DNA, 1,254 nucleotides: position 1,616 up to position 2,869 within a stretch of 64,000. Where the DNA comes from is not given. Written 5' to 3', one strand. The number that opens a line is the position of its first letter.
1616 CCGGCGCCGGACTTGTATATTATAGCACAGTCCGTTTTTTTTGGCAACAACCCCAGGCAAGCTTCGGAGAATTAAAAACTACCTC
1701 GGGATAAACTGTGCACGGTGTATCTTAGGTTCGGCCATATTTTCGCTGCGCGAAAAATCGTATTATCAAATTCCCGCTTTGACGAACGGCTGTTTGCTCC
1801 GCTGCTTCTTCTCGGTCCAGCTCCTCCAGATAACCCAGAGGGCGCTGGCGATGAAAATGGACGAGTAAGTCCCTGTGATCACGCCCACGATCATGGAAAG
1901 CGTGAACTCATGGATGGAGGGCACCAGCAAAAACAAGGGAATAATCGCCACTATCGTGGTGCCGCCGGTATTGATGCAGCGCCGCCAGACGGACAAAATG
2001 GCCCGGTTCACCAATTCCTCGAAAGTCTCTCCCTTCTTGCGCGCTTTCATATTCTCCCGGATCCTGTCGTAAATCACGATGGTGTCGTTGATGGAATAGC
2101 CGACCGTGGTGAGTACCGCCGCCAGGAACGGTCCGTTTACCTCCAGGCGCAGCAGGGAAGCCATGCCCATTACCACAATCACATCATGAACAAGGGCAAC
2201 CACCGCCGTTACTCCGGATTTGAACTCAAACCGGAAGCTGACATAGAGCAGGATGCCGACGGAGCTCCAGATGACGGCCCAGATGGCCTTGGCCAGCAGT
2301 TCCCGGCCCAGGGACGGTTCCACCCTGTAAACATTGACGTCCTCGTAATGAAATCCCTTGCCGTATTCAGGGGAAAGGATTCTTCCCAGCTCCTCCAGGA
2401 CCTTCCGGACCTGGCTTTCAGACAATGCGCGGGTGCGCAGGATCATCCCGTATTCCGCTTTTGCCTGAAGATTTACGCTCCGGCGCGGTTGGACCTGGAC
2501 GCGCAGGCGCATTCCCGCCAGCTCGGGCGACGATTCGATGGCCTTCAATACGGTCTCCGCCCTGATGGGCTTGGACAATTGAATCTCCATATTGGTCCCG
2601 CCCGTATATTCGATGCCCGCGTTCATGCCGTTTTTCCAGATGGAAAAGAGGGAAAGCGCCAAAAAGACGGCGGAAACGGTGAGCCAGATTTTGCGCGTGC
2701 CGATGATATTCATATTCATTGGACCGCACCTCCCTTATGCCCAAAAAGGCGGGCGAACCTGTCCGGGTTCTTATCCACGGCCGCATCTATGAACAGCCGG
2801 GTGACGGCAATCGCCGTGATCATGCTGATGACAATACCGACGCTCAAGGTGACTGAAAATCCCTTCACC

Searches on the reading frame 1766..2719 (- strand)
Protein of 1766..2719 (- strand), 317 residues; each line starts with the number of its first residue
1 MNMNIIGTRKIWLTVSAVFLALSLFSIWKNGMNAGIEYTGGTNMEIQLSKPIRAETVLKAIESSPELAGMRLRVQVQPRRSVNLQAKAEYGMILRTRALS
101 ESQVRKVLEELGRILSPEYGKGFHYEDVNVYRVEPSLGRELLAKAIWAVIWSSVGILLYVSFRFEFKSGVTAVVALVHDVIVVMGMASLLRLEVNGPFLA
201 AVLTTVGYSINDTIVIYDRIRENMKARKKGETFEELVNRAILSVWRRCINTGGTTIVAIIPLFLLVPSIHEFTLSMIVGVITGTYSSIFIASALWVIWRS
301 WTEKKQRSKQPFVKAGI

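Call 21: find_encoding_contigs(protein=window:1766-2719:-, flank=10000, max_places=3)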
Protein window:1766-2719:- (317 aa): 1 contig read that carries it; 1 place shown.
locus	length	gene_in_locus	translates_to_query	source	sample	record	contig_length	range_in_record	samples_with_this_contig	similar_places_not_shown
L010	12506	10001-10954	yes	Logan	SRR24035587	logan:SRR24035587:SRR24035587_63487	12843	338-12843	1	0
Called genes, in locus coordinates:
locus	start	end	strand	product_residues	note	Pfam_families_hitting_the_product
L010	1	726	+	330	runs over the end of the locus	PF02562:PhoH, PF13604:AAA_30 (weak), PF13245:AAA_19 (faint)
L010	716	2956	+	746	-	PF07697:7TMR-HDED, PF07698:7TM-7TMR_HD, PF01966:HD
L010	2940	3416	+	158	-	PF02130:YbeY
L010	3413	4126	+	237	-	PF01219:DAGK_prokar, PF02681:DUF212 (faint), PF01569:PAP2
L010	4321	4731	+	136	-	PF00383:dCMP_cyt_deam_1, PF08211:dCMP_cyt_deam_2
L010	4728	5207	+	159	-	PF13302:Acetyltransf_3 (weak), PF00583:Acetyltransf_1, PF13508:Acetyltransf_7, PF13673:Acetyltransf_10 (weak), PF08445:FR47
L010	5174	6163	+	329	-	PF03193:RsgA_GTPase (faint), PF00350:Dynamin_N (faint), PF01926:MMR_HSR1, PF02421:FeoB_N, PF10662:PduV-EutP (weak), PF00009:GTP_EFTU, PF07650:KH_2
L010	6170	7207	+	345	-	PF02547:Queuosine_synth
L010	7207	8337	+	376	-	PF01702:TGT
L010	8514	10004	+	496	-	PF21760:SecD_1st, PF22599:SecDF_P1_head, PF02355:SecD_SecF_C, PF03176:MMPL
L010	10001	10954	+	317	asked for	PF07549:Sec_GG (faint), PF02355:SecD_SecF_C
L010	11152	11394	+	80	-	PF03840:SecG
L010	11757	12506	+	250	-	?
